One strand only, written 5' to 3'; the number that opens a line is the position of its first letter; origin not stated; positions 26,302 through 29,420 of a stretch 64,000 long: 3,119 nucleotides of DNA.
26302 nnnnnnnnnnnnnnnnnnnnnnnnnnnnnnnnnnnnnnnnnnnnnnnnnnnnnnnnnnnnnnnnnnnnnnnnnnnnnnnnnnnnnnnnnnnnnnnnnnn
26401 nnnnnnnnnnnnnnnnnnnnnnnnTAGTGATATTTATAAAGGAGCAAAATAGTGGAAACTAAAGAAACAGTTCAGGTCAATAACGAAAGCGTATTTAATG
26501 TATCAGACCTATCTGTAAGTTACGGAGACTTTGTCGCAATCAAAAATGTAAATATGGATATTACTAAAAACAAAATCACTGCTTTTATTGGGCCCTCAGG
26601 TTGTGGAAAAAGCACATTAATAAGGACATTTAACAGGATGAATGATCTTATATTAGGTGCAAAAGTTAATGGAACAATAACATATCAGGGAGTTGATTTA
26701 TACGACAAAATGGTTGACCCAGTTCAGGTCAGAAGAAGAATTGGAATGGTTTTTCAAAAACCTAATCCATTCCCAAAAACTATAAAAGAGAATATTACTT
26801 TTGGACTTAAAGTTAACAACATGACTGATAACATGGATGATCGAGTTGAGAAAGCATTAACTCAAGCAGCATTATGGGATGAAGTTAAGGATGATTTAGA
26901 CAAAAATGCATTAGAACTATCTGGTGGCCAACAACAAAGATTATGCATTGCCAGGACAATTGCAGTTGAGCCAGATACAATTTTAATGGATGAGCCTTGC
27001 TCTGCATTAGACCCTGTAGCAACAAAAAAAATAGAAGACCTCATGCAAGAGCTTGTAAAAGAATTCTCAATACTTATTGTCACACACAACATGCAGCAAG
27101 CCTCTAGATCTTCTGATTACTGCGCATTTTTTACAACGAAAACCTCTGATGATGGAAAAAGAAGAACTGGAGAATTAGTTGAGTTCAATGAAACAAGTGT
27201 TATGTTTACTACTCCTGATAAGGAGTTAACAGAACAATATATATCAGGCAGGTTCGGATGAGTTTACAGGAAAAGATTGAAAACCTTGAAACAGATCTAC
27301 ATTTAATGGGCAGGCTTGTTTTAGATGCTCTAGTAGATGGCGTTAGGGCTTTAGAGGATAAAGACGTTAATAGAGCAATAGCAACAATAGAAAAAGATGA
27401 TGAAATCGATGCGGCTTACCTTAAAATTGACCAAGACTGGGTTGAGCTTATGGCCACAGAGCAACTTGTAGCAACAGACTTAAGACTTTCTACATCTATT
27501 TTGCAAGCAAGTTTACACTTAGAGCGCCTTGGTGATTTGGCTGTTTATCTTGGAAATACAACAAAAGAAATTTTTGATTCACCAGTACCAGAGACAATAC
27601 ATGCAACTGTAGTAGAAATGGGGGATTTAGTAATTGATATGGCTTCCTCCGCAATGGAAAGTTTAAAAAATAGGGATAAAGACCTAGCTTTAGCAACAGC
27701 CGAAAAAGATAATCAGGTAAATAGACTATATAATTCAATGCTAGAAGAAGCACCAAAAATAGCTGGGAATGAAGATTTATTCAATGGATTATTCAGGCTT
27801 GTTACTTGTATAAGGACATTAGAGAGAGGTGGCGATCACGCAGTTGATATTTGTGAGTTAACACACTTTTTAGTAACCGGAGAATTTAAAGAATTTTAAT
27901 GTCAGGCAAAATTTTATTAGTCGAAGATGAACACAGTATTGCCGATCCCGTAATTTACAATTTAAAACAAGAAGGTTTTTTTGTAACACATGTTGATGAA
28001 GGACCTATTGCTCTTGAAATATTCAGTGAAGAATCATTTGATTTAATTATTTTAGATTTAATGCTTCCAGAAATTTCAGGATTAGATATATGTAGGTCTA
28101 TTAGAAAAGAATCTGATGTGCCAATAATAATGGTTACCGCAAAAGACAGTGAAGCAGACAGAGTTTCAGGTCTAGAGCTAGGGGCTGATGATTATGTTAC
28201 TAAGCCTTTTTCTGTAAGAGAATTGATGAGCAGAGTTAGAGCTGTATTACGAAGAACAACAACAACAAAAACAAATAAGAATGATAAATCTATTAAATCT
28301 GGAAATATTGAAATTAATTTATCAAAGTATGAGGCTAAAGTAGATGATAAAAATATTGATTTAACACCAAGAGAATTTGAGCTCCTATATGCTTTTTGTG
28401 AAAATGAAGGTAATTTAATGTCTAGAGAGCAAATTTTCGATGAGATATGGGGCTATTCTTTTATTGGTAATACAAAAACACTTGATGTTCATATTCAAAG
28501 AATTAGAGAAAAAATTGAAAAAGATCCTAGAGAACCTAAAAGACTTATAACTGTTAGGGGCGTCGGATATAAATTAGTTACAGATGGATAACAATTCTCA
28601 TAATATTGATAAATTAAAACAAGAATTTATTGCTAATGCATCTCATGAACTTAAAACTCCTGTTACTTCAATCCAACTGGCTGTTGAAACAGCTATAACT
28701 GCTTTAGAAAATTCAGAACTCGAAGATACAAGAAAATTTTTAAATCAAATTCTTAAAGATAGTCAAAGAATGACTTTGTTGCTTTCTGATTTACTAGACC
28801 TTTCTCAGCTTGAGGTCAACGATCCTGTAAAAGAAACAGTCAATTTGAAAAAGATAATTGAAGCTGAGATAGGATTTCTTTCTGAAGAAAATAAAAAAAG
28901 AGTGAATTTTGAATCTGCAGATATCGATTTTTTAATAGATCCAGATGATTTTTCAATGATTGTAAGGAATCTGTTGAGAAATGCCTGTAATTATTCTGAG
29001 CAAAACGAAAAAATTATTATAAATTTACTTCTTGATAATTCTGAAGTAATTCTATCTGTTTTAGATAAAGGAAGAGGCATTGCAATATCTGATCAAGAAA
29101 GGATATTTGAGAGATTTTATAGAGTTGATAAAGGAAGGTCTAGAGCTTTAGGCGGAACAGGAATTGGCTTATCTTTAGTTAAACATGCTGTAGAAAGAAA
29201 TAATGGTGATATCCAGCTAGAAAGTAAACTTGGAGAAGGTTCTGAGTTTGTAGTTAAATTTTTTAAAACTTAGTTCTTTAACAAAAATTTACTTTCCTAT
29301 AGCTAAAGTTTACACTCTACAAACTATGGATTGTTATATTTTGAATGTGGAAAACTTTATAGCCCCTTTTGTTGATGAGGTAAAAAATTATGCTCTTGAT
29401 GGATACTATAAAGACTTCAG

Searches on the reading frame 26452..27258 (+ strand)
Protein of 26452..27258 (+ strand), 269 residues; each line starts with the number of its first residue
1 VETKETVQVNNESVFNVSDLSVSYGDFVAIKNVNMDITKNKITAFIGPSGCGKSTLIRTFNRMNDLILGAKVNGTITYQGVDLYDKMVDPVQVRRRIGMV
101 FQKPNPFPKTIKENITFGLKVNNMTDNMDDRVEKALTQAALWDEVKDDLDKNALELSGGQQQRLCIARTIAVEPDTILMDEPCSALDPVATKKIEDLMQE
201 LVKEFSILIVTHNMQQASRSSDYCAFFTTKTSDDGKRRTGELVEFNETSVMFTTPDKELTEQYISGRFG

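Call 59: search_protein_families(library=pfam, proteins=[window:26452-27258:+], max_evalue=0.0001)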
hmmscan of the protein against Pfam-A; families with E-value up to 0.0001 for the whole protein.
window:26452-27258:+ (269 aa): 5 families
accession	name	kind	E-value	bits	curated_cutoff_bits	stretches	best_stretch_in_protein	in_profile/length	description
PF00005.33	ABC_tran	-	2.5e-32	112.8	25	1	31-183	2-136/137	ABC transporter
PF13304.12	AAA_21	-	1.9e-09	38.5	27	0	42-71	1-30/304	AAA domain, putative AbiEii toxin, Type IV TA system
PF02463.25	SMC_N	-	1.5e-07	31.5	40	1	38-228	22-213/220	RecF/RecN/SMC N terminal domain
PF03193.22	RsgA_GTPase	-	3.1e-05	24.3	30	1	26-63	93-129/174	RsgA GTPase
PF13401.12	AAA_22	-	6.2e-05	23.8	27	0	40-145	5-93/130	AAA domain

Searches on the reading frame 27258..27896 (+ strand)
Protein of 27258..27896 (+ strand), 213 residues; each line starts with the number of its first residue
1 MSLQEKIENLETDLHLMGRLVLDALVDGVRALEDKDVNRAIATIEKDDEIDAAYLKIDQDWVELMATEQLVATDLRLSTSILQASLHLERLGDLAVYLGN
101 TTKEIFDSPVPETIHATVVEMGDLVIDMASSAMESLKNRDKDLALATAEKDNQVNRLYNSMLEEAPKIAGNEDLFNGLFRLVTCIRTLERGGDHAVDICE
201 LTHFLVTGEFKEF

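Call 59: search_protein_families(library=pfam, proteins=[window:27258-27896:+], max_evalue=0.0001)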
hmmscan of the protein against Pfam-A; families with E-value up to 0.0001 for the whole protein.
window:27258-27896:+ (213 aa): 1 family
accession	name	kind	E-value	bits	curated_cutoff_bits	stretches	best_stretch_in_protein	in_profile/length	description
PF01895.24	PhoU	-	3.1e-34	117.6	23.5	2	15-99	2-86/89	PhoU domain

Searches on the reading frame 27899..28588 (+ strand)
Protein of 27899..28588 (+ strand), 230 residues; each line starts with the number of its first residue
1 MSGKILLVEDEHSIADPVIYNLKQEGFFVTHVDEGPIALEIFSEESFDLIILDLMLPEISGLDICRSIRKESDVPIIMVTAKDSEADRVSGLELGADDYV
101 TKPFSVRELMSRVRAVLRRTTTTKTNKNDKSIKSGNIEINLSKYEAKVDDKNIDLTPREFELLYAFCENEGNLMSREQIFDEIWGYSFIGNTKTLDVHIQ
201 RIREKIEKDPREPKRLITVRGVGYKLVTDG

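Call 59: search_protein_families(library=pfam, proteins=[window:27899-28588:+], max_evalue=0.0001)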
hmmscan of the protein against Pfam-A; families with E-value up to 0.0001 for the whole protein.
window:27899-28588:+ (230 aa): 2 families
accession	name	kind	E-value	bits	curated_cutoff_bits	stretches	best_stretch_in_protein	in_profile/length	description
PF00072.30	Response_reg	-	1.7e-29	102.6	30.2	1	5-114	1-111/111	Response regulator receiver domain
PF00486.34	Trans_reg_C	-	3.7e-29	101.1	26.2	1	151-226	2-77/77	Transcriptional regulatory protein, C terminal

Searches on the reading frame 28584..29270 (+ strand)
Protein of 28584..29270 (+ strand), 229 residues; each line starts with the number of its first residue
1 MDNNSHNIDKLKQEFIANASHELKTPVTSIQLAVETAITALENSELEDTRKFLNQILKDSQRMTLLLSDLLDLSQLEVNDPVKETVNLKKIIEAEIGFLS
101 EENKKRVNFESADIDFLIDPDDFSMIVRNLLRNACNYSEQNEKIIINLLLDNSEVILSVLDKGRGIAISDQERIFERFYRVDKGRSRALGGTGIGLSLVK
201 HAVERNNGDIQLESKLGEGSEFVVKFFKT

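Call 59: search_protein_families(library=pfam, proteins=[window:28584-29270:+], max_evalue=0.0001)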
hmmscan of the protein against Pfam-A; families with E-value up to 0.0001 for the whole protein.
window:28584-29270:+ (229 aa): 3 families
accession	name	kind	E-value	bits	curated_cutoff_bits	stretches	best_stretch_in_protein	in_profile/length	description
PF02518.31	HATPase_c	-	1.4e-23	83.9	26.4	1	119-226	2-107/111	Histidine kinase-, DNA gyrase B-, and HSP90-like ATPase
PF00512.31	HisKA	-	2.1e-17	63.4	26.9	1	12-77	2-64/66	His Kinase A (phospho-acceptor) domain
PF14501.12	HATPase_c_5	-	2.4e-05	24.6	22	1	120-215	3-91/102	GHKL domain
